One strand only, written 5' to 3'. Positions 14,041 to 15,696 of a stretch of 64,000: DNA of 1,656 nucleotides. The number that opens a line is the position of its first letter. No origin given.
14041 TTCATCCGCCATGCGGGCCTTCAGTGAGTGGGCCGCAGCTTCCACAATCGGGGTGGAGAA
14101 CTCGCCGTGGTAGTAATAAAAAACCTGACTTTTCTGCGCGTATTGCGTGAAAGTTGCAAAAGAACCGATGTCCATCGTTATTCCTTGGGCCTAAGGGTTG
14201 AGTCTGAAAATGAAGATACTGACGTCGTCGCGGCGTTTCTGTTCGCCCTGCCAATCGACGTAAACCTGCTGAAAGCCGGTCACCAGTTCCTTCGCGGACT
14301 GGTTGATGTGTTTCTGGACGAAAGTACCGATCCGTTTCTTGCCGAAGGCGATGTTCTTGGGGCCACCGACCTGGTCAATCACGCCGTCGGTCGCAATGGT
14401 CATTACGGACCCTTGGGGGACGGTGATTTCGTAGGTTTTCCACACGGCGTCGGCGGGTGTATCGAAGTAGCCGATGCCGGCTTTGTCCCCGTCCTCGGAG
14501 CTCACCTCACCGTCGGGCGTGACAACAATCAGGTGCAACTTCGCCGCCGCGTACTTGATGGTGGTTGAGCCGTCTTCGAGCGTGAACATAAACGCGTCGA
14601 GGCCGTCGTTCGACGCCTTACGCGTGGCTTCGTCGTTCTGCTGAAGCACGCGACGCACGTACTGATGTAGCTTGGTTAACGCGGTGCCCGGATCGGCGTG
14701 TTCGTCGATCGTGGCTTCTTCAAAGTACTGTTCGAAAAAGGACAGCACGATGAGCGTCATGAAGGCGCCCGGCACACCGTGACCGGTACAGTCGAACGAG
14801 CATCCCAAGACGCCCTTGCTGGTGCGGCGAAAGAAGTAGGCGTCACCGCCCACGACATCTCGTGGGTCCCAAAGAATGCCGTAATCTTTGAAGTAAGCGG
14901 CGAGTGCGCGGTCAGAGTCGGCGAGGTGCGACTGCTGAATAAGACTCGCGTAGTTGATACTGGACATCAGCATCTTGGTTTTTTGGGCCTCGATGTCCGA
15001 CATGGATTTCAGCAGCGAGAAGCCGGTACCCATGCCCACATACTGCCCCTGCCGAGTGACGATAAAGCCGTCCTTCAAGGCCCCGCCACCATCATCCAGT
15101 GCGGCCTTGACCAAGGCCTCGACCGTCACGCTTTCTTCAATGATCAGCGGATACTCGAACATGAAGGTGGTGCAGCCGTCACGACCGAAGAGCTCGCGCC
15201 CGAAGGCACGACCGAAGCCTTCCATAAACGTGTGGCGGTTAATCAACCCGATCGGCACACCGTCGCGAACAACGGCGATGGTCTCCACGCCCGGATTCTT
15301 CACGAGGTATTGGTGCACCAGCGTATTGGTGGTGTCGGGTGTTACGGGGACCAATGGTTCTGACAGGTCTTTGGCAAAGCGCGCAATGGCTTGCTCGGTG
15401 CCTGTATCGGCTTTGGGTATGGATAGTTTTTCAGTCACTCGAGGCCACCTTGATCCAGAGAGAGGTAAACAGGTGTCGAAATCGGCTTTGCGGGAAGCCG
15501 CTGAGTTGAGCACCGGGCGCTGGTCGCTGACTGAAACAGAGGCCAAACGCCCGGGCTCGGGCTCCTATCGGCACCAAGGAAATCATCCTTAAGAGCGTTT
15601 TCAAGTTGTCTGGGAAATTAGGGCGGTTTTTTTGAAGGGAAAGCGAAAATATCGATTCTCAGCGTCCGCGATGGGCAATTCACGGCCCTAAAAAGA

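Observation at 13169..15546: SiaA/SiaB/SiaC-like partner-switching operon with a cytoplasmic CBS-like sensor and no diguanylate-cyclase output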

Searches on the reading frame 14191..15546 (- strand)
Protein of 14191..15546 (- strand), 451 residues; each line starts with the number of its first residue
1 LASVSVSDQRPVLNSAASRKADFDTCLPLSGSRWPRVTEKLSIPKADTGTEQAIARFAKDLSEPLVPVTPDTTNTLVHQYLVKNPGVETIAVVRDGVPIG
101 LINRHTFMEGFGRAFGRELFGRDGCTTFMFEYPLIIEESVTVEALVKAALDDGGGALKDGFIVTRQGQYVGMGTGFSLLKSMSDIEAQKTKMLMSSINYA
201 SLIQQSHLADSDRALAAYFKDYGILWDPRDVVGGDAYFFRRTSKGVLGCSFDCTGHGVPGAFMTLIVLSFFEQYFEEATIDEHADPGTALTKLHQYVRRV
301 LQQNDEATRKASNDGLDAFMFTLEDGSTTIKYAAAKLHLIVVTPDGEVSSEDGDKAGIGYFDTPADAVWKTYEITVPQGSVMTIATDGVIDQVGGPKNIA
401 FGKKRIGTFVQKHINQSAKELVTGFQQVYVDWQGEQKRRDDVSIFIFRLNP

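Call 3: search_protein_families(library=pfam, proteins=[window:14191-15546:-], max_evalue=0.01)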
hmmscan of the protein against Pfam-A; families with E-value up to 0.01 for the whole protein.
window:14191-15546:- (451 aa): 1 family
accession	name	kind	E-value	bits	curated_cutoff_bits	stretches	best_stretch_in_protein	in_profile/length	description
PF07228.17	SpoIIE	-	8.9e-19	68.6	25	1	252-449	11-191/192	Stage II sporulation protein E (SpoIIE)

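Call 4: search_protein_families(library=ncbifam, proteins=[window:14191-15546:-], max_evalue=0.01)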
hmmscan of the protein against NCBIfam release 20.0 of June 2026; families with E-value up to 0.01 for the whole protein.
window:14191-15546:- (451 aa): 1 family
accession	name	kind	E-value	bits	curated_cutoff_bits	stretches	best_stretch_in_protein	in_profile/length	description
NF038263.1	prot_phos_SiaA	equivalog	2.8e-49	168.2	700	1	187-449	405-657/658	biofilm regulation protein phosphatase SiaA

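Call 6: search_solved_structures(query=window:14191-15546:-, max_evalue=1, show_alignments=2)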
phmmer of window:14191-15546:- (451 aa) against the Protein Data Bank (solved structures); distinct sequences matched with E-value up to 1: 2.
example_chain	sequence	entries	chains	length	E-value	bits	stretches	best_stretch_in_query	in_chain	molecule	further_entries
6k4e_A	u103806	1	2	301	7.7e-36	126.9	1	189-449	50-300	Putative serine phosphatase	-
4esy_A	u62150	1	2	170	0.025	16.5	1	60-108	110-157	CBS domain containing membrane protein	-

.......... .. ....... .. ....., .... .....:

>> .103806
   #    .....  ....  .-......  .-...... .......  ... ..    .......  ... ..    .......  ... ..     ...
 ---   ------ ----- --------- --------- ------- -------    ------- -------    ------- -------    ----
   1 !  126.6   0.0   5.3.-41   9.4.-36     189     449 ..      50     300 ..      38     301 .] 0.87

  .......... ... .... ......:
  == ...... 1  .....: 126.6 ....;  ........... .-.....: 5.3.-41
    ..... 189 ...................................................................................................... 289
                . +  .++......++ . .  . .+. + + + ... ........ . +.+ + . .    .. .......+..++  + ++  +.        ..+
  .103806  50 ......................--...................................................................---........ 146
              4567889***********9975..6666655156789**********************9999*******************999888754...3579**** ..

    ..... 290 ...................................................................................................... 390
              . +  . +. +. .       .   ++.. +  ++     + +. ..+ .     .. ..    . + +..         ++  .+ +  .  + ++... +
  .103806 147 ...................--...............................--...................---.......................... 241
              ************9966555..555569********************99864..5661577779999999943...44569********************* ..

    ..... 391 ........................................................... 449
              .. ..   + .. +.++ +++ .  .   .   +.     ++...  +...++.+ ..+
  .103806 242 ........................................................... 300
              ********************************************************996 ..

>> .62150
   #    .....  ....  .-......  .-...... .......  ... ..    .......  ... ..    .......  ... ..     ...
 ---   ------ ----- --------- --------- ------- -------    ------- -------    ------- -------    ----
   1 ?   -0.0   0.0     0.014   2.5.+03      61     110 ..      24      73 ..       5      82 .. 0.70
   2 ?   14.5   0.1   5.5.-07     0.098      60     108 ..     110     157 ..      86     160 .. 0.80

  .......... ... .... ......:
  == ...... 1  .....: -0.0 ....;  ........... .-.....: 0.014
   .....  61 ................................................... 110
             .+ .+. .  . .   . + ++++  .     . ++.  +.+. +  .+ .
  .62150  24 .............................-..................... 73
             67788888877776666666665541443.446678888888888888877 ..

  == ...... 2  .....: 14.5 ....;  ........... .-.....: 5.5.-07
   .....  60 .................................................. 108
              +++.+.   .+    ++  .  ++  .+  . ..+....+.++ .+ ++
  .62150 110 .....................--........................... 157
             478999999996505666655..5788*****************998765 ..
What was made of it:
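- On SiaABCD system (P. aeruginosa type): 6k4e E 7.7e-36 (call 6).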

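Call 8: find_homologous_proteins(query=window:14191-15546:-, max_evalue=0.00001)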
Query window:14191-15546:- (451 aa): 2937 proteins with E <= 0.00001 among 8000 candidates; the best 120 are listed.
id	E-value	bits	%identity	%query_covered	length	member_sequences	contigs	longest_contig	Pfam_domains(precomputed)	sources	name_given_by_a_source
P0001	3.1e-273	924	98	92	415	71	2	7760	PF07228.18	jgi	-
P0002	2.1e-143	496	56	92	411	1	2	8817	PF07228.18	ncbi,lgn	-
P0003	2.3e-136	473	52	92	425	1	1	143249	PF00571.34,PF07228.18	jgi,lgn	jgi:serine phosphatase RsbU (regulator of sigma subunit)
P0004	4.5e-134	466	52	89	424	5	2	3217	PF07228.18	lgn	-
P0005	4.8e-134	465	50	92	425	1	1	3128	PF07228.18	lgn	-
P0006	9.7e-132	458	51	92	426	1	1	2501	PF07228.18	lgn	-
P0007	1.8e-131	457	52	88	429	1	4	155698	PF00571.34,PF07228.18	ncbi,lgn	-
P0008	3.9e-131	456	51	92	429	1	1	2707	PF00571.34,PF07228.18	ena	-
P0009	4.6e-131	456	51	92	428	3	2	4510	PF07228.18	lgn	-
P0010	4.9e-131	456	51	92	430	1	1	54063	PF00571.34,PF07228.18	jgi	-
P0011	1.0e-130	454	51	92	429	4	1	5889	PF07228.18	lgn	-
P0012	1.1e-130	454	50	91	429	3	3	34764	PF00571.34,PF07228.18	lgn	-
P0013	1.2e-130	454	51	91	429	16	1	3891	PF07228.18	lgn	-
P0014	1.7e-130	454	51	91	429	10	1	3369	PF07228.18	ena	-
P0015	2.6e-130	453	50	92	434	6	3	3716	PF00571.34,PF07228.18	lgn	-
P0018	3.5e-130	453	50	92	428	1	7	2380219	PF00571.34,PF07228.18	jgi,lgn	-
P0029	2.5e-128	447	52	85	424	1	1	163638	PF07228.18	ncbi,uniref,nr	ncbi:SpoIIE family protein phosphatase [Ramlibacter sp. H39-3-26]|uniref:SpoIIE family protein phosp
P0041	8.7e-122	425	47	88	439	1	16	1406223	PF00571.34,PF07228.18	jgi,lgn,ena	jgi:serine phosphatase RsbU (regulator of sigma subunit)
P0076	4.7e-110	386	45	88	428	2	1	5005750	PF07228.18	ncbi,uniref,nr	ncbi:SpoIIE family protein phosphatase [Noviherbaspirillum sedimenti]|uniref:SpoIIE family protein p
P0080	1.0e-108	382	45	89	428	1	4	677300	PF00571.34,PF07228.18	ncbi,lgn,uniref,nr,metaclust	ncbi:PP2C family protein-serine/threonine phosphatase [Holophaga foetida]|uniref:PP2C family protein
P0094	1.3e-106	375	47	84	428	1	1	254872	PF07228.18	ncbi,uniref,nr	ncbi:serine/threonine protein phosphatase [Trinickia terrae]|uniref:Serine/threonine protein phospha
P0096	3.6e-106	374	45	84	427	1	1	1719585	PF07228.18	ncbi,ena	-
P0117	1.0e-101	359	45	88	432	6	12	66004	PF07228.18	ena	-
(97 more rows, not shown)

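Call 10: find_related_loci(query=A1, collection=genome_contigs, flank=8000)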
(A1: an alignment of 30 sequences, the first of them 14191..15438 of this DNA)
Query A1 (415 aa) in genome_contigs; peptide patterns used: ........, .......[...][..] (x = any residue, [..] = any of these).
600 stretches matched a pattern (row limit reached: there are more); 598 encode a relative of the query (tblastn E <= 1e-3); the best 80 are kept; 80 distinct loci.
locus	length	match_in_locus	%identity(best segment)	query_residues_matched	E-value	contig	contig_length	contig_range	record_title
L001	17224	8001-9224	41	7-409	2e-96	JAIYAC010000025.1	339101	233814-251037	MAG: Neisseriaceae bacterium isolate D8_MAG_00072 pond_D8_MAG_00072_000000000012, whole genome shotgun sequence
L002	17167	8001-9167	42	25-409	1e-94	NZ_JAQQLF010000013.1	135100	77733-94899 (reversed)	Vogesella aquatica strain DC21W DC21W_ctg013, whole genome shotgun sequence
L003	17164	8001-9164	39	22-410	9e-92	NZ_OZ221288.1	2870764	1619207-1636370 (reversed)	Pararobbsia alpina isolate ABIP432 chromosome 2, complete sequence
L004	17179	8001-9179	38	20-413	2e-91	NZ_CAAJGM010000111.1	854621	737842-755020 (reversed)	Paraburkholderia sp. BCC1885, whole genome shotgun sequence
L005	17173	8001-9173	38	22-413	4e-91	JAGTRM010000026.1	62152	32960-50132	MAG: Proteobacteria bacterium isolate CTSoil_114 scaffold_130, whole genome shotgun sequence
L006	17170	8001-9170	39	22-412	1e-90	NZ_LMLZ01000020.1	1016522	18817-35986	Acidovorax sp. Leaf78 contig_3, whole genome shotgun sequence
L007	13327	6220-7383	39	32-413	6e-90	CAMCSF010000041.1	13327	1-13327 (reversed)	MAG: Methylomonas koyamae isolate GH-07nov19-321 genome assembly, contig: GH-07nov19-C6863, whole genome shotgun sequenc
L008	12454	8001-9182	40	22-412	2e-89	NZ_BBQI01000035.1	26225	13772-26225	Cupriavidus sp. D384, whole genome shotgun sequence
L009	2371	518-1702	40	31-413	5e-93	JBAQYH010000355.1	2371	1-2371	MAG: Methylobacter sp. isolate MFD12011_ilm_asm_bin36 k127_63556, whole genome shotgun sequence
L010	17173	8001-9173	37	22-413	2e-89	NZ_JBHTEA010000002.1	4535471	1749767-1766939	Paraburkholderia humisilvae strain NCAIM B.02543 tig00000002, whole genome shotgun sequence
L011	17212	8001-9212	38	2-413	5e-89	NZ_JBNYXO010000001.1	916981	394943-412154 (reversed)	Janthinobacterium sp. RB2P8 NODE_1_length_916981_cov_54.596629, whole genome shotgun sequence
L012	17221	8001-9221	36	2-413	4e-87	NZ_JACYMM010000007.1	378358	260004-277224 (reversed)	Janthinobacterium sp. FW305-129 NODE_7_length_378358_cov_343.268649, whole genome shotgun sequence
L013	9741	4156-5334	39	32-412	5e-87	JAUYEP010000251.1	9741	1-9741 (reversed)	MAG: Methylovulum sp. isolate C21_concoct.bin.119_sub C21_k141_87963, whole genome shotgun sequence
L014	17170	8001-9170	37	22-412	8e-87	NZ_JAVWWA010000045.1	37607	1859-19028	MAG: Comamonas sp. isolate CGS3Y4-bin58 NODE_821_length_37607_cov_27.839103, whole genome shotgun sequence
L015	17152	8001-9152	37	30-413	7e-83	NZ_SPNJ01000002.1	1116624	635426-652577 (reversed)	Herbaspirillum sp. 3R11 NODE_2_length_1116624_cov_282.812872, whole genome shotgun sequence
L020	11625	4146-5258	31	50-415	2e-49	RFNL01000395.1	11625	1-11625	MAG: Betaproteobacteria bacterium isolate LLD_169 Lanier.contig83498.11625bp, whole genome shotgun sequence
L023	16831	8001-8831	32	128-411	5e-43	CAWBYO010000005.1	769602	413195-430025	MAG: uncultured Alphaproteobacteria bacterium isolate MFD05442.bin.2.198 genome assembly, contig: contig_7465, whole gen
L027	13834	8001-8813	31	141-413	9e-41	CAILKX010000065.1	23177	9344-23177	MAG: uncultured Curvibacter sp. isolate C24_bin-2693 genome assembly, contig: bin-2693:065/173, whole genome shotgun seq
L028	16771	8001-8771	35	148-413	2e-40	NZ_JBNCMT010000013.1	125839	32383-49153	Brevibacillus sp. SYSU BS000544 NODE_13_length_125839_cov_80.107865, whole genome shotgun sequence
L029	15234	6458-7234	34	144-409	2e-41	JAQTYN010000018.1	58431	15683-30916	MAG: Gallionella sp. isolate STC_38 NODE_1094_length_58431_cov_66.469042_Sandtown_C, whole genome shotgun sequence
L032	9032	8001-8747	33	156-411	8e-40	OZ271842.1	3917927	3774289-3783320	MAG: Rhodospirillales bacterium isolate 954aa92f-387c-437e-abc9-445d0f4344b3 genome assembly, chromosome: 1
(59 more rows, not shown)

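Call 14: find_encoding_contigs(protein=P0001, flank=8000, max_places=4)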
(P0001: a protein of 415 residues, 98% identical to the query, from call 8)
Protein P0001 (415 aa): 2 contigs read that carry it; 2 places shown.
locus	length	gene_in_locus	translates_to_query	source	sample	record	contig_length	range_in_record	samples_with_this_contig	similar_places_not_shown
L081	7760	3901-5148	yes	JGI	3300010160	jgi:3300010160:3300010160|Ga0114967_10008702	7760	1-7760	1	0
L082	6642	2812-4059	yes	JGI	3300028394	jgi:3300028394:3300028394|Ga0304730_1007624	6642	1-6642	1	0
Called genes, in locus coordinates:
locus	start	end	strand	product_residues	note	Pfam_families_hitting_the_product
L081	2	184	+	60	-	?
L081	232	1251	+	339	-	PF01758:SBF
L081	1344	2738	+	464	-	PF06751:EutB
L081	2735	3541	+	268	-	PF05985:EutC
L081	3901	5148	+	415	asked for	PF07228:SpoIIE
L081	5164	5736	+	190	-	PF19788:DUF6272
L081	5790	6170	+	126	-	PF09345:SiaC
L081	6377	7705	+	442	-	-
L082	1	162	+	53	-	?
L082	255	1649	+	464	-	PF06751:EutB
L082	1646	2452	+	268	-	PF05985:EutC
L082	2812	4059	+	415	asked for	PF07228:SpoIIE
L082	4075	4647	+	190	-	PF19788:DUF6272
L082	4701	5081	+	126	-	PF09345:SiaC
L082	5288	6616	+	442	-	-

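Call 15: find_encoding_contigs(protein=P0002, flank=8000, max_places=4)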
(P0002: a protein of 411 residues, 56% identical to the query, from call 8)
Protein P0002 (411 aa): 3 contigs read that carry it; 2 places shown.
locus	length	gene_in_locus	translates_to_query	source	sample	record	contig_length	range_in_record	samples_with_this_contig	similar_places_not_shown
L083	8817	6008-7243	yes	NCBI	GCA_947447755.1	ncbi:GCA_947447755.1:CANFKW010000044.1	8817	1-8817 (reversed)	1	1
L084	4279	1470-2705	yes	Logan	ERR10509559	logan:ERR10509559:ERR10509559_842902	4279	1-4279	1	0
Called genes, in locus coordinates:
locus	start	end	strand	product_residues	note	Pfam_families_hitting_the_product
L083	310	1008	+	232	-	PF05711:TylF, PF13578:Methyltransf_24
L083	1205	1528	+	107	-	PF12802:MarR_2 (weak), PF12840:HTH_20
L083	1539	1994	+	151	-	PF00903:Glyoxalase (weak)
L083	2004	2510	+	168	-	PF01451:LMWPc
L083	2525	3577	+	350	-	PF01758:SBF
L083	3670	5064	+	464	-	PF06751:EutB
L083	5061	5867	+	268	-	PF05985:EutC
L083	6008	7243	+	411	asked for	PF07228:SpoIIE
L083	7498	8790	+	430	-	-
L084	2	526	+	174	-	?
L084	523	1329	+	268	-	PF05985:EutC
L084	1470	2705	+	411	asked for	PF07228:SpoIIE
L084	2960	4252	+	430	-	-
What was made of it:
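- eutBC stays in place in L083 without siaB and siaC (call 15).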

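Call 16: find_encoding_contigs(protein=P0003, flank=8000, max_places=3)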
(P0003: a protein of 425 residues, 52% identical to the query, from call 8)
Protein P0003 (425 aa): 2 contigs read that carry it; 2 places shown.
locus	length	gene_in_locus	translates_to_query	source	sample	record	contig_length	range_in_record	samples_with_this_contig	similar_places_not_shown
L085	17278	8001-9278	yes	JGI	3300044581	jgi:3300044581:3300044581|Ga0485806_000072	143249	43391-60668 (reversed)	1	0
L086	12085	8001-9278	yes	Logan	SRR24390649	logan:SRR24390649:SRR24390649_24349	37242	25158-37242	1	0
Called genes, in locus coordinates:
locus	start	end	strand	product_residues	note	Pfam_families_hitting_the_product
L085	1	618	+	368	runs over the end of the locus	PF08240:ADH_N, PF00107:ADH_zinc_N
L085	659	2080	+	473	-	PF00171:Aldedh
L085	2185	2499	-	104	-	-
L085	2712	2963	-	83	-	PF13148:DUF3987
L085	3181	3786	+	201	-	-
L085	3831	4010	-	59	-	-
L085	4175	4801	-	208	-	-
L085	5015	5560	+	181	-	PF06790:UPF0259 (faint), PF25231:DUF7847 (faint)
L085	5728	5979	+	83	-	PF10825:DUF2752 (weak)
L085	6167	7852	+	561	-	PF02743:dCache_1 (weak), PF22588:dCache_1_like, PF00512:HisKA, PF02518:HATPase_c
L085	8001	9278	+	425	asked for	PF00571:CBS (faint), PF07228:SpoIIE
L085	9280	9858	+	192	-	PF19788:DUF6272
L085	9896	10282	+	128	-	PF09345:SiaC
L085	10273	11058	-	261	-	PF01553:Acyltransferase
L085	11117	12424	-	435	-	PF12890:DHOase, PF07969:Amidohydro_3 (weak), PF01979:Amidohydro_1 (weak)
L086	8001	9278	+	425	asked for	PF00571:CBS (faint), PF07228:SpoIIE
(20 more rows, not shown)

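Call 21: find_encoding_contigs(protein=P0029, flank=8000, max_places=2)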
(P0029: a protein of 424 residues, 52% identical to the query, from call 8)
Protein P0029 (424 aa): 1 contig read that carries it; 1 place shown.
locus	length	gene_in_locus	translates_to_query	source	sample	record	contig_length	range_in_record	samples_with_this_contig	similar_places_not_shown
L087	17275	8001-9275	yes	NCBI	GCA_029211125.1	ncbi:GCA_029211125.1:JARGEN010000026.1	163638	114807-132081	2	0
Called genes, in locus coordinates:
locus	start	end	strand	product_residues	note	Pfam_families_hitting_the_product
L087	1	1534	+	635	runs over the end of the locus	PF07244:POTRA (faint), PF01103:Omp85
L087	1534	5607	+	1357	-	PF27051:TamB_N (faint), PF04357:TamB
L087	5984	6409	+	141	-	PF11776:RcnB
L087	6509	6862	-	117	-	-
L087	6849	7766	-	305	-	PF04893:Yip1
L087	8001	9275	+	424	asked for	PF07228:SpoIIE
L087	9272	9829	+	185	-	PF19788:DUF6272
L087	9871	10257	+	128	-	PF09345:SiaC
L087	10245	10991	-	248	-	PF01553:Acyltransferase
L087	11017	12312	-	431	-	PF12890:DHOase, PF07969:Amidohydro_3, PF01979:Amidohydro_1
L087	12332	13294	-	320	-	PF02729:OTCace_N, PF00185:OTCace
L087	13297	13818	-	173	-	PF00156:Pribosyltran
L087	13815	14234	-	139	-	PF03652:RuvX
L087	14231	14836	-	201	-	PF02622:DUF179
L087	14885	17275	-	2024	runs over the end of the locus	PF26379:FimL_2nd, PF27543:FimL_C, PF01627:Hpt, PF02518:HATPase_c, PF01584:CheW, PF00072:Response_reg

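Call 22: find_encoding_contigs(protein=P0076, flank=8000, max_places=2)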
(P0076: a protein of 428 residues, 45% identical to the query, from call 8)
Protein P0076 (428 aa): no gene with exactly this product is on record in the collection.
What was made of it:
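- Tried and rejected: Closer loci were obtained one at a time with find_encoding_contigs; one look-up (P0076) returned nothing (call 22).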

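Call 23: find_encoding_contigs(protein=P0080, flank=8000, max_places=2)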
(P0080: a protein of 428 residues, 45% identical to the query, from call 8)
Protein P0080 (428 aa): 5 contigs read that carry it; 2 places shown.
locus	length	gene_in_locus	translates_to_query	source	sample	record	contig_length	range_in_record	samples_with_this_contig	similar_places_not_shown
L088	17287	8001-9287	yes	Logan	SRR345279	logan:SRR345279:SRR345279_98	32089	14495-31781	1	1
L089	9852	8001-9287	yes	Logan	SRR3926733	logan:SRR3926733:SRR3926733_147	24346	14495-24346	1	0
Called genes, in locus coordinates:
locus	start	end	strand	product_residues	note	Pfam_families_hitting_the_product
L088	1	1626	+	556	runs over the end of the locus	PF00909:Ammonium_transp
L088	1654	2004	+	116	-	PF00543:P-II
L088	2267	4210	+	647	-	PF00330:Aconitase, PF00694:Aconitase_C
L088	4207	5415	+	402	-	PF00180:Iso_dh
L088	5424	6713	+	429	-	PF00285:Citrate_synt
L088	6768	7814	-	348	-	PF12849:PBP_like_2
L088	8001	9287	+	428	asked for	PF00571:CBS (faint), PF07228:SpoIIE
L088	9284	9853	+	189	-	PF19788:DUF6272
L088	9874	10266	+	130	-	PF09345:SiaC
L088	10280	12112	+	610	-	PF00563:EAL, PF00571:CBS (faint), PF00990:GGDEF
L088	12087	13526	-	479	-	PF00069:Pkinase, PF01636:APH (faint), PF07714:PK_Tyr_Ser-Thr, PF03109:ABC1, PF08308:PEGA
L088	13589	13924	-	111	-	PF04982:TM_HPP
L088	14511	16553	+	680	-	PF01817:CM_2, PF00800:PDT, PF01842:ACT, PF00793:DAHP_synth_1, PF03102:NeuB (weak)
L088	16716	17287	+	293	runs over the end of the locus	?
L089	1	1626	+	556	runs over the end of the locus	PF00909:Ammonium_transp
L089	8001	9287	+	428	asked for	PF00571:CBS (faint), PF07228:SpoIIE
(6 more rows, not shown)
